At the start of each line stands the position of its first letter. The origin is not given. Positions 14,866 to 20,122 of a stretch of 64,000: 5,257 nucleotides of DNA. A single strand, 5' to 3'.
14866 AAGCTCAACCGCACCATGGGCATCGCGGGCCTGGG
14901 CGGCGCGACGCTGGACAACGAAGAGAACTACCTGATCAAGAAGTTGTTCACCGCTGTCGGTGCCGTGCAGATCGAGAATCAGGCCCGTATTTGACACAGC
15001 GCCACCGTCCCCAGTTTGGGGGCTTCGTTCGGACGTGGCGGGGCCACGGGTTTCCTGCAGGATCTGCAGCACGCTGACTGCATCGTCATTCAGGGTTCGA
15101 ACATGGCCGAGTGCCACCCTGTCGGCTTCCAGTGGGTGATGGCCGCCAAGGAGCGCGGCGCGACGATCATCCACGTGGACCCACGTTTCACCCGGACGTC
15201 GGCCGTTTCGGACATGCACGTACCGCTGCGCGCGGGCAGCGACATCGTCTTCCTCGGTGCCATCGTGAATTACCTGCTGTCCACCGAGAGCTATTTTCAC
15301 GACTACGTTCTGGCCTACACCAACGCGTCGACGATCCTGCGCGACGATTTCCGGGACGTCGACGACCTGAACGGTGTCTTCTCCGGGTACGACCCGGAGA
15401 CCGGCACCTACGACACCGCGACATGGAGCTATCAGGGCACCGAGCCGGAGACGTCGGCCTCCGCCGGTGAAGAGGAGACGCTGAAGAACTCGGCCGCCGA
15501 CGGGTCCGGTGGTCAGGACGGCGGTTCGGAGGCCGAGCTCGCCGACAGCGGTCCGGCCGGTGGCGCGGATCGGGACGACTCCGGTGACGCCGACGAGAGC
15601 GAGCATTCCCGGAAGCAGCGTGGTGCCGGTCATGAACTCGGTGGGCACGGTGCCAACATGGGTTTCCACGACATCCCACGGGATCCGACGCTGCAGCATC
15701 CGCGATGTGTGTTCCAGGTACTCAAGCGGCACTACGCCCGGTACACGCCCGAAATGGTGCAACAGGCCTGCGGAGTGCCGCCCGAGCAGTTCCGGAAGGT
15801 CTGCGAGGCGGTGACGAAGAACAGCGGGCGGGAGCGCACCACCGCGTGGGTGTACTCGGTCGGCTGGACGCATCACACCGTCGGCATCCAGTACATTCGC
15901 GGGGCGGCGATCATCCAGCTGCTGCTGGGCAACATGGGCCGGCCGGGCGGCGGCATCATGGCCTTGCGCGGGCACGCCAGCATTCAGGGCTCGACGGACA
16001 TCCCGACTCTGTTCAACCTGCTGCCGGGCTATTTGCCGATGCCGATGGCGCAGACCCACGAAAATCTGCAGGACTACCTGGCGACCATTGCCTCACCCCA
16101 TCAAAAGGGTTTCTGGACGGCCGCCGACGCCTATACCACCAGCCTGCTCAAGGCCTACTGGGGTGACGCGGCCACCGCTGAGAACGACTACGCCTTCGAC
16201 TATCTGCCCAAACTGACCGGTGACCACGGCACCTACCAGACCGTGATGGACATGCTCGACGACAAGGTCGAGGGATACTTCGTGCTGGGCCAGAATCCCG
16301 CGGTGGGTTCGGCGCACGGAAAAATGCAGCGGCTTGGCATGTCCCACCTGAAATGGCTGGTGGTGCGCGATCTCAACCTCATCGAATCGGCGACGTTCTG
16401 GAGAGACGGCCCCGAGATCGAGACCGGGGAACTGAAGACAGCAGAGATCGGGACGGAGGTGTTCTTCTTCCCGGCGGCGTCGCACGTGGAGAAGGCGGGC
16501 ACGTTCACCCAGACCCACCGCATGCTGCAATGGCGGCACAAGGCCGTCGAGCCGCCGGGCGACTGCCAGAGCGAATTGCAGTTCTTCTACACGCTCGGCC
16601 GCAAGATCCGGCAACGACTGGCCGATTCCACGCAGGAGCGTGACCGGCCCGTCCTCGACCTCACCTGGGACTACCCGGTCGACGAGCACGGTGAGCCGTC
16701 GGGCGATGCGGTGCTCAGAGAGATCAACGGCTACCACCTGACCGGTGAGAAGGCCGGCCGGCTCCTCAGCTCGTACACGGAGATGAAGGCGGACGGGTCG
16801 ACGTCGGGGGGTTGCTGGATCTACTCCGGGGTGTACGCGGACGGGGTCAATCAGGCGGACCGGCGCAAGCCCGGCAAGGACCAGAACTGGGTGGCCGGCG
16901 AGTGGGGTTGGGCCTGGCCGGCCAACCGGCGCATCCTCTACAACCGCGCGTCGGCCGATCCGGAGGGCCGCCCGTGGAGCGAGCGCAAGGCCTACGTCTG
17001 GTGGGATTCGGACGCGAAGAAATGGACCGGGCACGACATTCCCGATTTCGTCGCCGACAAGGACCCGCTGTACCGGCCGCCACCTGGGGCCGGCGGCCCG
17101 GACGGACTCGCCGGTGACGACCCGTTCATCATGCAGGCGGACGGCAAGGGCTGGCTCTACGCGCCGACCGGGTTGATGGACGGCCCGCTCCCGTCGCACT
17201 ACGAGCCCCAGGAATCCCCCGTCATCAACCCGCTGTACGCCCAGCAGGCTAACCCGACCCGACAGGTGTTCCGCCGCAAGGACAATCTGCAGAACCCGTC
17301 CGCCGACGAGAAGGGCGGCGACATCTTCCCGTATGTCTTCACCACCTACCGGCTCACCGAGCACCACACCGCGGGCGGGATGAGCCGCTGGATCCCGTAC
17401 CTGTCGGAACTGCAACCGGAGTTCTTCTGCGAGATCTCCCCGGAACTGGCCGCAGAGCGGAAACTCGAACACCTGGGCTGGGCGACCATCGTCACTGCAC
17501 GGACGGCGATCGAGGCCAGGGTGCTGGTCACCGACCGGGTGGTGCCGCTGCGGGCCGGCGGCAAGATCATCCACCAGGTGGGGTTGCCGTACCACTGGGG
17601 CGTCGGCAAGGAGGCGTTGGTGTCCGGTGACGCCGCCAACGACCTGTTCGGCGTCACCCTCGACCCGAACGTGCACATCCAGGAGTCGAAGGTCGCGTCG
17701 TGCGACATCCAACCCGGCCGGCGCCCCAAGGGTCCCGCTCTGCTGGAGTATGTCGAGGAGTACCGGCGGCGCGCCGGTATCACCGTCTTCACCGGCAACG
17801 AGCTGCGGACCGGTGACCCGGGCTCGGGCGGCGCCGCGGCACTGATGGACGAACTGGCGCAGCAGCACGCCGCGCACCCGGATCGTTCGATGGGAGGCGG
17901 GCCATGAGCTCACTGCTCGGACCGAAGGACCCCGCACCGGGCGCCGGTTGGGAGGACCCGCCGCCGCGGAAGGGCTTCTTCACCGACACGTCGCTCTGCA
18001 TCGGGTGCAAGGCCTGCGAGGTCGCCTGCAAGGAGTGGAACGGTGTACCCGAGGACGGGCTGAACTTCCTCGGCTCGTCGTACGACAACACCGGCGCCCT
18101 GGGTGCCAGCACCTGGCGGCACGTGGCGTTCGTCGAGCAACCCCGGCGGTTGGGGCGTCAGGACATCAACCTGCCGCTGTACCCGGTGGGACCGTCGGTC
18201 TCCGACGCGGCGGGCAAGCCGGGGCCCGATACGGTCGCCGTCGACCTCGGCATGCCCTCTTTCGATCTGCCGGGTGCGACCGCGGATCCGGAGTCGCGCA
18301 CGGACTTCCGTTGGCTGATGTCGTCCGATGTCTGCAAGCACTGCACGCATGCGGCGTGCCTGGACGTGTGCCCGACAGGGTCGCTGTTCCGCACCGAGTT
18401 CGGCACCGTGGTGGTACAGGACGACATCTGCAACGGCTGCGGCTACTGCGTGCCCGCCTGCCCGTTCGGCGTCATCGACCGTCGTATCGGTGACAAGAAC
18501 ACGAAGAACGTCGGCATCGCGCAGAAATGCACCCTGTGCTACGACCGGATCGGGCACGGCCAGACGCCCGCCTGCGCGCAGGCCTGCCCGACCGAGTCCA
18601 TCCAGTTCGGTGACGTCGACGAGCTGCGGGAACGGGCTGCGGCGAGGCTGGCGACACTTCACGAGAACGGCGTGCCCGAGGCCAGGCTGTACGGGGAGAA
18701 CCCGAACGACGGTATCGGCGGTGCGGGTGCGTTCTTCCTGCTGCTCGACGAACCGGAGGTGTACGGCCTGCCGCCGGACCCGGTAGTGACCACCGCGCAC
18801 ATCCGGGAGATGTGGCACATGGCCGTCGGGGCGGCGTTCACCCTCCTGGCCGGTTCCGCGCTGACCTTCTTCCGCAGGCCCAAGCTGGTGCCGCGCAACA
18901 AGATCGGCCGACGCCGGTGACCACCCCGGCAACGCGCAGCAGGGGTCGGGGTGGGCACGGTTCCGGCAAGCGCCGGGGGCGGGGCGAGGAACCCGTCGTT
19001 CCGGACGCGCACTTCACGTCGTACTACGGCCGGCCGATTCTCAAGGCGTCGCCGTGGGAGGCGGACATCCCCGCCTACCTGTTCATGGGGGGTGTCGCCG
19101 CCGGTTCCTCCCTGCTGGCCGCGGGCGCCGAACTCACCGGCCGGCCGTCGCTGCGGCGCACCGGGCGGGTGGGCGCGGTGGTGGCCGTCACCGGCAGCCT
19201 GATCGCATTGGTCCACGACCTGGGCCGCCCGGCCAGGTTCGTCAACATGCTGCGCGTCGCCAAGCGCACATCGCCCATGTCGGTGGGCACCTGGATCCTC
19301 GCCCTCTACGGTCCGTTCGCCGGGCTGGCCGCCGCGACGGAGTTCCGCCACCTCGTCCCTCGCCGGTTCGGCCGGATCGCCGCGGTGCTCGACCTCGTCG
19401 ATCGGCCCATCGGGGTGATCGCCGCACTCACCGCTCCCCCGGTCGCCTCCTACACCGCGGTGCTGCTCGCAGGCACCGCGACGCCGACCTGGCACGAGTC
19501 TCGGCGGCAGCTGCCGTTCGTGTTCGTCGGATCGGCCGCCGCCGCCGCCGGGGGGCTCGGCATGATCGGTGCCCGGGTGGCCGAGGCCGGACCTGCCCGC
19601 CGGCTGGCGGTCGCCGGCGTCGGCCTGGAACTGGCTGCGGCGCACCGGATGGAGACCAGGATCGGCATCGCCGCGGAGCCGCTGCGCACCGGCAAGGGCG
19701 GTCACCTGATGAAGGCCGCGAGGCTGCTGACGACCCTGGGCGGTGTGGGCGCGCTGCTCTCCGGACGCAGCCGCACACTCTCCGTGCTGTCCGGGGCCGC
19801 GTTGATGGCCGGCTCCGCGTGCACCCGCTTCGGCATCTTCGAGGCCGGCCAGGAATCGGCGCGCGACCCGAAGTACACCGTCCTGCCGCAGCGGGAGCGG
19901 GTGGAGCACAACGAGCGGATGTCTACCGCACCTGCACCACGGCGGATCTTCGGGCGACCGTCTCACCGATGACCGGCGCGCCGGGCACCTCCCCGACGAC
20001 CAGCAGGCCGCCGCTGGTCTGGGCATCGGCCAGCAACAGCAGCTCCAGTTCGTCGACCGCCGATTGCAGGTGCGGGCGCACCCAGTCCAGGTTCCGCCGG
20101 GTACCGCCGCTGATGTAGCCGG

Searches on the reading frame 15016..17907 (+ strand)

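Call 44: search_protein_families(library=pfam, proteins=[window:15016-17907:+], max_evalue=0.001)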
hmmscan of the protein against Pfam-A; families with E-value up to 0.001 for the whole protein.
window:15016-17907:+ (963 aa): 2 families
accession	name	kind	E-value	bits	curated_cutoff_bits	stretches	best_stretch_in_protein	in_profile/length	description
PF00384.28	Molybdopterin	-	3e-15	56.6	24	2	14-433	102-274/353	Molybdopterin oxidoreductase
PF01568.27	Molydop_binding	-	1e-09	38.9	26.8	1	774-892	2-107/110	Molydopterin dinucleotide binding domain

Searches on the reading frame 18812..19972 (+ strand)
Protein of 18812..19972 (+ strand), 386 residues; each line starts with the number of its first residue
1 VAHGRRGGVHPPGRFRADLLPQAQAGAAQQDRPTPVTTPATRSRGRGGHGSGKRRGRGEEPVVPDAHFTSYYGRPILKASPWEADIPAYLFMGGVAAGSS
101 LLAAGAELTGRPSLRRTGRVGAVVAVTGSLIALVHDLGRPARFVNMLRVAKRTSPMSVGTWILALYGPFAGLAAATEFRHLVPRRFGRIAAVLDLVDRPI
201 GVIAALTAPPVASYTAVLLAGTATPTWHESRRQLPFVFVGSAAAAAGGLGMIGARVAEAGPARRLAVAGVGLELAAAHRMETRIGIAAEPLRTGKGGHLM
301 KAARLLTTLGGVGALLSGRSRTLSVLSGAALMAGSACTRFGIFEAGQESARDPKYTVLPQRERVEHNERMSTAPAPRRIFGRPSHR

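Call 71: search_protein_families(library=pfam, proteins=[window:18812-19972:+], max_evalue=0.00001)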
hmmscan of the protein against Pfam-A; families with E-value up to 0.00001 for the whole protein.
window:18812-19972:+ (386 aa): 1 family
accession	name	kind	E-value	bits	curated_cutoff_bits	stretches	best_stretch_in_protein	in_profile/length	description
PF03916.19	NrfD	-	6.4e-18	65.9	25.8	1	81-246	10-187/313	Polysulphide reductase, NrfD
